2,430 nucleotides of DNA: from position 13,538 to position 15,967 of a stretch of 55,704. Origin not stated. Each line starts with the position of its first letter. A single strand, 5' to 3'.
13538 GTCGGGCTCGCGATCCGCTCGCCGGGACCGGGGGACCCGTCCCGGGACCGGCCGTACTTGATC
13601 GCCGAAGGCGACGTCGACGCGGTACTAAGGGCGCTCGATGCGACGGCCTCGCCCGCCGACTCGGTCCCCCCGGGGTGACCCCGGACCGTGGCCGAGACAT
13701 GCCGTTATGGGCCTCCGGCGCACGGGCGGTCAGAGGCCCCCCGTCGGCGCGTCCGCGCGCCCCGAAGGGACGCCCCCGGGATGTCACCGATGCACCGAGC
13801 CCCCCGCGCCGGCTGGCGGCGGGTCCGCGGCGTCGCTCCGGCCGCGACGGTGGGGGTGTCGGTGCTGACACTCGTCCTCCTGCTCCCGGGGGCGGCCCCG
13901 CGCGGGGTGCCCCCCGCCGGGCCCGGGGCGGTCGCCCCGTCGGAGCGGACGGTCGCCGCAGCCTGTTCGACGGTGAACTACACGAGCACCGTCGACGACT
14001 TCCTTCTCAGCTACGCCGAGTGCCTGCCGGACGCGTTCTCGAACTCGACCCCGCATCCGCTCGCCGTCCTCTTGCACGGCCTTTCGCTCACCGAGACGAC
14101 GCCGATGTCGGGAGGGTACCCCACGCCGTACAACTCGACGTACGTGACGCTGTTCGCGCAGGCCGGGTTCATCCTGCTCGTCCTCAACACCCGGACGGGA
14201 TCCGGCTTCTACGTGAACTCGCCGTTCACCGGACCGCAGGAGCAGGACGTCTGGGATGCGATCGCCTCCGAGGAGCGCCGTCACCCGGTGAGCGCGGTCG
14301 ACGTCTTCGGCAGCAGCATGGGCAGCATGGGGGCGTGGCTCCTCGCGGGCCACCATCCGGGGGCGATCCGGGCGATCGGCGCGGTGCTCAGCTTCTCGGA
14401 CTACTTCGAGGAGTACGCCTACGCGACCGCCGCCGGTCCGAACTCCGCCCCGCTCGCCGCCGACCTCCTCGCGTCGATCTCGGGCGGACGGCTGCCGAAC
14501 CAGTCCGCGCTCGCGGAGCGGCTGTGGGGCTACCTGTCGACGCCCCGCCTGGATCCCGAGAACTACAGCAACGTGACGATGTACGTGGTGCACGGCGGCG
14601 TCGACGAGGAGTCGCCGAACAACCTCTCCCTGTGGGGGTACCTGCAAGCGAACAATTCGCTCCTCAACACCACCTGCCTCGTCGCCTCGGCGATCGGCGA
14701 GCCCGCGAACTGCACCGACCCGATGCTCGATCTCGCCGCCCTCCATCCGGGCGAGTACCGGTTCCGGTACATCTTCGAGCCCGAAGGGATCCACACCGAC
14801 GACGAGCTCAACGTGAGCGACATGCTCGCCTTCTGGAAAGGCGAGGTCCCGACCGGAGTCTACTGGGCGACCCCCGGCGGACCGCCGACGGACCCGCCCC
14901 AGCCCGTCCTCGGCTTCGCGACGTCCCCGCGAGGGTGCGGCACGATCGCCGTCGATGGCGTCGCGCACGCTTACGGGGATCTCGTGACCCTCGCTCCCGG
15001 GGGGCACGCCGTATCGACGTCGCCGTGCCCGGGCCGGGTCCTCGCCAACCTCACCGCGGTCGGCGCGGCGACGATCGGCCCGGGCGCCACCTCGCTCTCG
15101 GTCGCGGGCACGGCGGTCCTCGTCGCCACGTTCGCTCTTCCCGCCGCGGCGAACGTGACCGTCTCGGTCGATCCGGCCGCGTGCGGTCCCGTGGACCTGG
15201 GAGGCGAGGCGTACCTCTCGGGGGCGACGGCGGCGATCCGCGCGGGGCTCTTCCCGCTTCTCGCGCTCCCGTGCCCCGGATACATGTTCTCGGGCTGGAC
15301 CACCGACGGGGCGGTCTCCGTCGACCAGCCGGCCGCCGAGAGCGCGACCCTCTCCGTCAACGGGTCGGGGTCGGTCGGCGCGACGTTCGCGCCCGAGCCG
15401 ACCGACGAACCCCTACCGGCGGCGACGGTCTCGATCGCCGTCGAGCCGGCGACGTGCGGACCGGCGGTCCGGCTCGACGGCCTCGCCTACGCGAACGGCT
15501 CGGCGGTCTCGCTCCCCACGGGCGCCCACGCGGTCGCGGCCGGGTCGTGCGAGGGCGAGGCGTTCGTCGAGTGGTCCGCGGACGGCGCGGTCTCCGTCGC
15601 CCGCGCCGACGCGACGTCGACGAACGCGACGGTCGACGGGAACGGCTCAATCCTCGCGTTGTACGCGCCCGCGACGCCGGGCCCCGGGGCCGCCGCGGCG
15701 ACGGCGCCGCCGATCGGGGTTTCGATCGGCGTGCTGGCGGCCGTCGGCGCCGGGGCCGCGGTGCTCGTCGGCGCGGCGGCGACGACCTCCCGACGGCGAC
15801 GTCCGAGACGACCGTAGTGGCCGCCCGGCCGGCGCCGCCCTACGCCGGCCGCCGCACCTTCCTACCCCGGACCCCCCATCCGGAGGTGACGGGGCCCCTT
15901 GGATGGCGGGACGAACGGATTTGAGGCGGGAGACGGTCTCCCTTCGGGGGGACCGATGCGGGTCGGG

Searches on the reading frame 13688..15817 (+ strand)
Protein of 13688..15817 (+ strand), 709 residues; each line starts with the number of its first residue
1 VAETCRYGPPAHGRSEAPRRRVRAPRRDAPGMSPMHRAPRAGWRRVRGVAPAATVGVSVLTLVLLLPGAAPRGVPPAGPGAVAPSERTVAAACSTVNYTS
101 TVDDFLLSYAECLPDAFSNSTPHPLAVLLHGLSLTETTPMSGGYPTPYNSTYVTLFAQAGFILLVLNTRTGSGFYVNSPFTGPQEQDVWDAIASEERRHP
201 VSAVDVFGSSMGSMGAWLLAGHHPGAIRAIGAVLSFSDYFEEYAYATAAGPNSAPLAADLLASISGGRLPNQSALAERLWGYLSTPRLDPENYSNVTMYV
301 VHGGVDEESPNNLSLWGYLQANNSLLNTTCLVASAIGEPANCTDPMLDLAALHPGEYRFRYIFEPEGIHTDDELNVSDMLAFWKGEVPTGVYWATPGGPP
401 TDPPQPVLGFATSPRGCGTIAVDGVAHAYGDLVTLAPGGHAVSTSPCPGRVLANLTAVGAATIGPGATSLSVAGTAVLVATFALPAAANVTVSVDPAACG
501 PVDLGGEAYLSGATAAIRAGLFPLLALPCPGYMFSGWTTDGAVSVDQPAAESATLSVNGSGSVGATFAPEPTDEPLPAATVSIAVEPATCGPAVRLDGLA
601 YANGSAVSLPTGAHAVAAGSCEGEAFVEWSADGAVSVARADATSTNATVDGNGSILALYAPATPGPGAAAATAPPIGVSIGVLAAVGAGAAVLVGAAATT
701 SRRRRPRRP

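Call 55: search_protein_families(library=pfam, proteins=[window:13688-15817:+], max_evalue=0.001)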
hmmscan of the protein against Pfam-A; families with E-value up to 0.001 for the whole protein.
window:13688-15817:+ (709 aa): 1 family
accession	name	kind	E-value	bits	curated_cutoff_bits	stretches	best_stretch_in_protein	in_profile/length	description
PF18998.6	Flg_new_2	-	8.5e-08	32.5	23.6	1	491-569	2-71/73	Divergent InlB B-repeat domain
